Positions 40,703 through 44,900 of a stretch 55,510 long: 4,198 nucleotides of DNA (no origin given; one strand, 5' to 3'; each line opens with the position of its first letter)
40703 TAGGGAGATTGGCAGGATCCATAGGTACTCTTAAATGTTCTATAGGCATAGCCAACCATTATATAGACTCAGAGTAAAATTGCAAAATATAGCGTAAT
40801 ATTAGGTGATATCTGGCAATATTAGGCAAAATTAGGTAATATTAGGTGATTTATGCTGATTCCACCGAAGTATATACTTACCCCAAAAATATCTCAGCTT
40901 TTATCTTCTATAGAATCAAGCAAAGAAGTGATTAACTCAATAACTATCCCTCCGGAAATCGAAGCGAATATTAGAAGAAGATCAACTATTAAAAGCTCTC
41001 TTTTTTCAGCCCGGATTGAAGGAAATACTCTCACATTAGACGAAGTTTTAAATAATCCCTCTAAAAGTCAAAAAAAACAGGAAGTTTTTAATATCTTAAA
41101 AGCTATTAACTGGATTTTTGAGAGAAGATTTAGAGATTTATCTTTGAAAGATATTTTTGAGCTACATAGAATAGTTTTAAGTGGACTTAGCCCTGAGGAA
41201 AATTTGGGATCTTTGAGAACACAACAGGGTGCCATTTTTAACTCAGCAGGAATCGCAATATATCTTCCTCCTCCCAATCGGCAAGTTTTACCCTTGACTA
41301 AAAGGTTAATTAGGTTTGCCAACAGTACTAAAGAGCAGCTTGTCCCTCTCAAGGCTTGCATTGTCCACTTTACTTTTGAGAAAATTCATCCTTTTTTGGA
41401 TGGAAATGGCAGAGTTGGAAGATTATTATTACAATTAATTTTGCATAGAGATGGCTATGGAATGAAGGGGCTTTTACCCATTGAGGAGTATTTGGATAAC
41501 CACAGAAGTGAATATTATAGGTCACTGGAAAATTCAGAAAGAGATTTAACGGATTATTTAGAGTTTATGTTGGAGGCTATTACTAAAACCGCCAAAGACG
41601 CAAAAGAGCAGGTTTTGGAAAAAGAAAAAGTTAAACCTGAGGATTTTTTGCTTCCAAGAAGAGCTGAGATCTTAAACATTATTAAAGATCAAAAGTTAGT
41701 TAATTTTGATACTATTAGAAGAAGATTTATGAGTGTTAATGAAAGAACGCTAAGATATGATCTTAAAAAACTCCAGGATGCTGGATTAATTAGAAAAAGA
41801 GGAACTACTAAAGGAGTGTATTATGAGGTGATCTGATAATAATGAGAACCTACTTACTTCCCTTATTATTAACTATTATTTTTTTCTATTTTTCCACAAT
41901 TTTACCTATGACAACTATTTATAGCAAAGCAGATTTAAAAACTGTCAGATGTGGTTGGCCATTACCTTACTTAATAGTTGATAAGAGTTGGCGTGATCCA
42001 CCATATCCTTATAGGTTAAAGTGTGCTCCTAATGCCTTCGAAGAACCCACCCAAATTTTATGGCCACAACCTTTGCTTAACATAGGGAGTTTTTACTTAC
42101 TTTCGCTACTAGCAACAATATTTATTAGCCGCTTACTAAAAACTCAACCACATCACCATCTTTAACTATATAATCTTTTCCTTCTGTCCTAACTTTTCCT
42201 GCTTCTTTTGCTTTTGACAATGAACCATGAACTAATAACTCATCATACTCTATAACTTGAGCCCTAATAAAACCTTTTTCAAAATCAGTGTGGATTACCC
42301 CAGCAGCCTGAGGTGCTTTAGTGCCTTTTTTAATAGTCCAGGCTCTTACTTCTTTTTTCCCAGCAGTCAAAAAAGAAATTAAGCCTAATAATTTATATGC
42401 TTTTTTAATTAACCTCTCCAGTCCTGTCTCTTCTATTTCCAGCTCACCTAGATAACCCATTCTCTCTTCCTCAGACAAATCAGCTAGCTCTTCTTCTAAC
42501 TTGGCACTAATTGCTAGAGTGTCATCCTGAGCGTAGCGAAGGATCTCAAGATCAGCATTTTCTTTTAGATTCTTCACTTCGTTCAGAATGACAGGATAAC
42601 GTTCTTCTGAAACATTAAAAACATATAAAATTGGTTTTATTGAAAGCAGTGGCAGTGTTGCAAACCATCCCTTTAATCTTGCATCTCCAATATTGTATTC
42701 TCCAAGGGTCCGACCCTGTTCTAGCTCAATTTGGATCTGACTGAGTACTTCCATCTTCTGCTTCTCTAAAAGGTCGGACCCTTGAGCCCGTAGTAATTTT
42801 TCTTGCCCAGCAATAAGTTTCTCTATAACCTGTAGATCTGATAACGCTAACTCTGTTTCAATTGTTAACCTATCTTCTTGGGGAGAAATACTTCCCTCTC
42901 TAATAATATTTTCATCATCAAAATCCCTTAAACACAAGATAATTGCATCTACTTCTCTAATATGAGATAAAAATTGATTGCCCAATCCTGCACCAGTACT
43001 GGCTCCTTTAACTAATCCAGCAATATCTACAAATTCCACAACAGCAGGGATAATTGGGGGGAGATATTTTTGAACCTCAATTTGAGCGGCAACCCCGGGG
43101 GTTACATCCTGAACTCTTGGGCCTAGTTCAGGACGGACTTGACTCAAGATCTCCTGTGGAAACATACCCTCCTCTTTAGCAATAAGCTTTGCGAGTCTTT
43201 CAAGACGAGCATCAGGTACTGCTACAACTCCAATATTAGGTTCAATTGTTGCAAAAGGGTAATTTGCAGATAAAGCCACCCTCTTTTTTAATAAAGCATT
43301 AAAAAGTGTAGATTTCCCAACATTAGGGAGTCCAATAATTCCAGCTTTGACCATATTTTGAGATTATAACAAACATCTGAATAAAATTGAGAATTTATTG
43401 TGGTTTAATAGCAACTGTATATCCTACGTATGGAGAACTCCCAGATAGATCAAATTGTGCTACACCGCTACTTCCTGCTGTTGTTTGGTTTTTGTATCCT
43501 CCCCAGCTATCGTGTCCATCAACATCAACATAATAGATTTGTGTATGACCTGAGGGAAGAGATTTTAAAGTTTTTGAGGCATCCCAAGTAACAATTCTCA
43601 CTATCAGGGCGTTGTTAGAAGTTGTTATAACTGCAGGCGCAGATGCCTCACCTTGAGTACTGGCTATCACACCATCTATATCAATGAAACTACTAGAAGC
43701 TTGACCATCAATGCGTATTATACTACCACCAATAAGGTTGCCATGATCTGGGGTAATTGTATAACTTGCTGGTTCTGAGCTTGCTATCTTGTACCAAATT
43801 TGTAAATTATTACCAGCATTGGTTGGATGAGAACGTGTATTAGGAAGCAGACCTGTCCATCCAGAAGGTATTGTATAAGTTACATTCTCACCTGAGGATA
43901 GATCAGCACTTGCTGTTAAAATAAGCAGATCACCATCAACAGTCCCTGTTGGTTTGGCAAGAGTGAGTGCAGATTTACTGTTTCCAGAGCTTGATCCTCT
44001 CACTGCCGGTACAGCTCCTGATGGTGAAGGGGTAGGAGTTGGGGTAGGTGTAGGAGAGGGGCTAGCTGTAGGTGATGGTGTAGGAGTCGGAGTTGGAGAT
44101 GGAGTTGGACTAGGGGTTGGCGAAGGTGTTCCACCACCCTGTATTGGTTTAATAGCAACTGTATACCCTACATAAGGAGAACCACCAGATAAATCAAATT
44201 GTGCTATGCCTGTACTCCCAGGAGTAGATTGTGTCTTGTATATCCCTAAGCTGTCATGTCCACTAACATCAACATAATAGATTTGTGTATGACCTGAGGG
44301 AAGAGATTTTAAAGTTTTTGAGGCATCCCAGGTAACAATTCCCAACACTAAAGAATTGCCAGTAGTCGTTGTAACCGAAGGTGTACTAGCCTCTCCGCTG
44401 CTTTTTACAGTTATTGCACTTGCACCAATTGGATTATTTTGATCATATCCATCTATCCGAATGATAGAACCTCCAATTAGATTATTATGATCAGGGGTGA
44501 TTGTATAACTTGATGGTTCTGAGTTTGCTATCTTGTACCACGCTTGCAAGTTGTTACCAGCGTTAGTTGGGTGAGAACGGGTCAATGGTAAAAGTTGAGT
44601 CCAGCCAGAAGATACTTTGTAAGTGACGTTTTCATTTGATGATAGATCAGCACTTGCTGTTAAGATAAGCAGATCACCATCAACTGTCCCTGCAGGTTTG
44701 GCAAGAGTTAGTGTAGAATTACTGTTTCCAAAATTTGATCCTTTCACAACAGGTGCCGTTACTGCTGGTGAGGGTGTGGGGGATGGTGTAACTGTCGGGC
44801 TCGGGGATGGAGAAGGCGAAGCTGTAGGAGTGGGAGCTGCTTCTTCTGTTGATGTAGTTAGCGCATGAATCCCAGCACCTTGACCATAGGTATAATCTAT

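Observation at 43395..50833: Split Rhs system: core plus toxin as a separate secreted mini-protein, immunity gene, then a giant shell protein that lacks the core, all in one tight operon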

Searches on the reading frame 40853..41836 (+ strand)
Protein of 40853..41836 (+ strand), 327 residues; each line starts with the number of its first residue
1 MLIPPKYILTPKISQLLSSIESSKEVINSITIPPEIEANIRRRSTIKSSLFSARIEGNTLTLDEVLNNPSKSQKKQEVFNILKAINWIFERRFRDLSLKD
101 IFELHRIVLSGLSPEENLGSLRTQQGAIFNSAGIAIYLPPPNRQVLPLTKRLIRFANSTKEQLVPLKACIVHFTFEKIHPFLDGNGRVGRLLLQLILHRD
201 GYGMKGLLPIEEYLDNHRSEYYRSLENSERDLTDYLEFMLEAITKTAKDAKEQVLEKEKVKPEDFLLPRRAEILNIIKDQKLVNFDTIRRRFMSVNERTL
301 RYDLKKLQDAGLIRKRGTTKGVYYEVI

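Call 44: search_protein_families(library=pfam, proteins=[window:40853-41836:+], max_evalue=0.001)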
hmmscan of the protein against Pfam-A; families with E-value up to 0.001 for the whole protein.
window:40853-41836:+ (327 aa): 1 family
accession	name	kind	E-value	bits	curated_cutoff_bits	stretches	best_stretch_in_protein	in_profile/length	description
PF02661.23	Fic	-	8.1e-19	68.7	24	1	96-197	2-93/93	Fic/DOC family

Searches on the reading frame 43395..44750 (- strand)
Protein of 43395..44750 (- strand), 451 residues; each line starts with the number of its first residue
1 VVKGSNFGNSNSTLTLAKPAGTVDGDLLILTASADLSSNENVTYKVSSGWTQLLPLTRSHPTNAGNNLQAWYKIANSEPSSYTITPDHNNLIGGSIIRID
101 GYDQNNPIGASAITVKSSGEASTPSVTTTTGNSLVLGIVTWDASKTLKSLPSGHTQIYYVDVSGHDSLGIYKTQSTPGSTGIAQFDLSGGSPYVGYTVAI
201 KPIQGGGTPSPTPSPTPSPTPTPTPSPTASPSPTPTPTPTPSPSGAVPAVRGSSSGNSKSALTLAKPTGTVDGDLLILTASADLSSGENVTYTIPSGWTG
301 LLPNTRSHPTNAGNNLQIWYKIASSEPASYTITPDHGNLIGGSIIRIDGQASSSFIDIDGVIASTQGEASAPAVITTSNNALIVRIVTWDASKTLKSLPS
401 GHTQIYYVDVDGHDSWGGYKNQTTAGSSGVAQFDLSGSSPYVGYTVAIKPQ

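Call 33: search_protein_families(library=pfam, proteins=[window:43395-44750:-], max_evalue=10)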
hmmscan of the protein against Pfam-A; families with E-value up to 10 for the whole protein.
window:43395-44750:- (451 aa): 2 families
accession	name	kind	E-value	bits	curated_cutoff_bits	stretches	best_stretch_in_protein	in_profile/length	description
PF20905.2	ExsD_C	-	0.0062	17.1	27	1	30-73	7-48/61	Antiactivator protein ExsD C-terminal domain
PF05887.16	Trypan_PARP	-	0.083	13.3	100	1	209-243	67-101/134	Procyclic acidic repetitive protein (PARP)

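Call 34: search_solved_structures(query=window:43395-44750:-, max_evalue=1)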
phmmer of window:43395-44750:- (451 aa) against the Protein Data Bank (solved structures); distinct sequences matched with E-value up to 1: 9.
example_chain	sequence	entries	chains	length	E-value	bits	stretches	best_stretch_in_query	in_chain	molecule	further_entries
9cca_G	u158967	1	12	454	0.015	17.4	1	206-245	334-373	Circumsporozoite protein,Pyridoxal 5'-phosphate synthase subunit PDX2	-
23px_A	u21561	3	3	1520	0.031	16.4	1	209-252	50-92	Putative lipoprotein AcfD homolog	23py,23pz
3ghp_A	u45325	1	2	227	0.072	15.2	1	177-250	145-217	Cellulosomal scaffoldin adaptor protein B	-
8zvk_A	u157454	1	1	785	0.094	14.8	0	208-245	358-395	AaBgIC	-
4m6a_A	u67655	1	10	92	0.18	13.9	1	133-212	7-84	Tencon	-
3tes_A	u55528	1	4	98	0.21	13.6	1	133-212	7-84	Tencon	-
9cca_A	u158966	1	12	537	0.37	12.8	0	206-245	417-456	Circumsporozoite protein,Pyridoxal 5'-phosphate synthase subunit Pdx1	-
6zui_A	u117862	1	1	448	0.37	12.8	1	42-134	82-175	HTH-type transcriptional repressor NemR,Green fluorescent protein,Green fluorescent protei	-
9p1v_A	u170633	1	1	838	0.9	11.5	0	212-240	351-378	Histidine triad protein D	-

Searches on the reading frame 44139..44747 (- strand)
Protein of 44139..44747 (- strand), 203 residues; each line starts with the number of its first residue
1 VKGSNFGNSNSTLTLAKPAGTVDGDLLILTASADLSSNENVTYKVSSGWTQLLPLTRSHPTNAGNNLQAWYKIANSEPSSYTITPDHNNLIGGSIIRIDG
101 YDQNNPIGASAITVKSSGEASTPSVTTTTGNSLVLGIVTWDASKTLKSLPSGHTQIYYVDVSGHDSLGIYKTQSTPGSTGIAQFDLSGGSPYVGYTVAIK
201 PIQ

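Call 60: find_homologous_proteins(query=window:44139-44747:-, max_evalue=0.001)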
Query seq(203 aa) (203 aa): 2 proteins with E <= 0.001 among 262 candidates.
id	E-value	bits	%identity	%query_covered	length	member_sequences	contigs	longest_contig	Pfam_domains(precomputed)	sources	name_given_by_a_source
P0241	3.5e-56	208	65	72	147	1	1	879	-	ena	-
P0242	2.1e-8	52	28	97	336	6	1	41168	-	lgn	-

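Call 70: predict_structure(alignment_id=A3)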
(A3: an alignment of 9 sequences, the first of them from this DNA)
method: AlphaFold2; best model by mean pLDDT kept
length: 203 residues; sequences in the alignment: 9
mean_pLDDT: 55.7   pTM: 0.51
mean pLDDT of the five models: 55.7, 51.4, 49.2, 45.0, 43.7
residues with pLDDT >= 90: 0; 70-90: 3; 50-70: 160; < 50: 40
segments of 3 or more residues with pLDDT < 50: 1-11, 109-123, 158-163
pLDDT, mean of each block of 10 residues (from residue 1): 36 53 59 61 66 58 61 60 59 52 50 43 54 64 57 54 56 62 52 58 57
secondary structure, 60 per line:
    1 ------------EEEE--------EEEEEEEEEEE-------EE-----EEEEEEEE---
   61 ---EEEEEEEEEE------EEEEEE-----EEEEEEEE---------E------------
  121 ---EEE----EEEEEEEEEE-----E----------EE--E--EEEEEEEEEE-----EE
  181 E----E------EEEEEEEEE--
elements in order: E13-16 E25-35 E50-57 E64-73 E80-85 E91-98 E124-126 E131-140 E164-173 E179-181 E193-201

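Call 72: fold_search(model_id=the predicted structure, library=pdb)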
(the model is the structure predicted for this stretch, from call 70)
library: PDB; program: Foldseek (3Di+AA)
matches with E <= 10: 414; with E <= 0.001: 0
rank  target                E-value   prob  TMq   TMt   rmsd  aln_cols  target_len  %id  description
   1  7yms_F                4.4e-02  0.13  0.18  0.17  19.9       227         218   13  Cryo-EM structure of Coxsackievirus A16 in complex with a neutralizing antibody 9B5 (released 2022-08-24)
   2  6n4q_J                7.1e-02  0.15  0.19  0.18  20.3       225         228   16  CryoEM structure of Nav1.7 VSD2 (actived state) in complex with the gating modifier toxin ProTx2 (released 2019-01-23)
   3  4lvh_B                7.1e-02  0.09  0.16  0.15  19.1       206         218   14  Insight into highly conserved H1 subtype-specific epitopes in influenza virus hemagglutinin (released 2014-04-09)
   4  6ch9_D                8.0e-02  0.08  0.16  0.14  18.4       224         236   12  Crystal structure of a natively-glycosylated B41 SOSIP.664 HIV-1 Envelope Trimer in complex with the broadly-neutraliz (released 2018-05-02)
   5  5nj6_H                8.4e-02  0.12  0.19  0.18  19.7       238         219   15  Crystal structure of a thermostabilised human protease-activated receptor-2 (PAR2) in ternary complex with Fab3949 and (released 2017-05-03)
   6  9pru_B                1.4e-01  0.09  0.18  0.17  20.2       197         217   17  Complex of the 3G8 Fab bound to Fc gamma receptor 3a / CD16a F158 allotype (released 2025-12-31)
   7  8sgn_G                1.4e-01  0.08  0.18  0.11  24.8       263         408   14  Crystal structure of Epstein-Barr virus glycoprotein 350 (gp350) in complex with Cy651H02, a monoclonal antibody isola (released 2024-04-17)
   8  7uvs_D                1.6e-01  0.08  0.16  0.15  18.9       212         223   12  Pfs230 domain 1 bound by LMIV230-02 Fab (released 2023-02-15)
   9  9ec7_G                1.8e-01  0.14  0.23  0.22  16.6       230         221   11  Cryo-EM structure of avian tetrameric IgA-Fc/J chain (released 2026-03-18)
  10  5udc_B                1.8e-01  0.07  0.16  0.16  18.5       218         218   12  Crystal Structure of RSV F A2 Bound to MEDI8897 (released 2017-05-17)
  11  5esa_A                2.0e-01  0.10  0.19  0.18  17.9       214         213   14  Crystal structure of anti-HCV E2 antibody HC84-26 (released 2016-11-16)
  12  1jnn_H                2.1e-01  0.09  0.18  0.17  19.2       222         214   13  Crystal Structure of Fab-Estradiol Complexes (released 2002-02-06)
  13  9h6h_B                2.2e-01  0.14  0.24  0.08  25.7       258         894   10  Bacteroides ovatus GH98 endoxylanase with Seleno-methionine substituents (released 2025-11-05)
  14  1cr9_H                2.2e-01  0.09  0.18  0.17  18.4       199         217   14  CRYSTAL STRUCTURE OF THE ANTI-PRION FAB 3F4 (released 2000-04-17)
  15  4tvp_D                2.2e-01  0.06  0.15  0.13  18.1       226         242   11  Crystal Structure of the HIV-1 BG505 SOSIP.664 Env Trimer Ectodomain, Comprising Atomic-Level Definition of Pre-Fusion (released 2014-10-08)
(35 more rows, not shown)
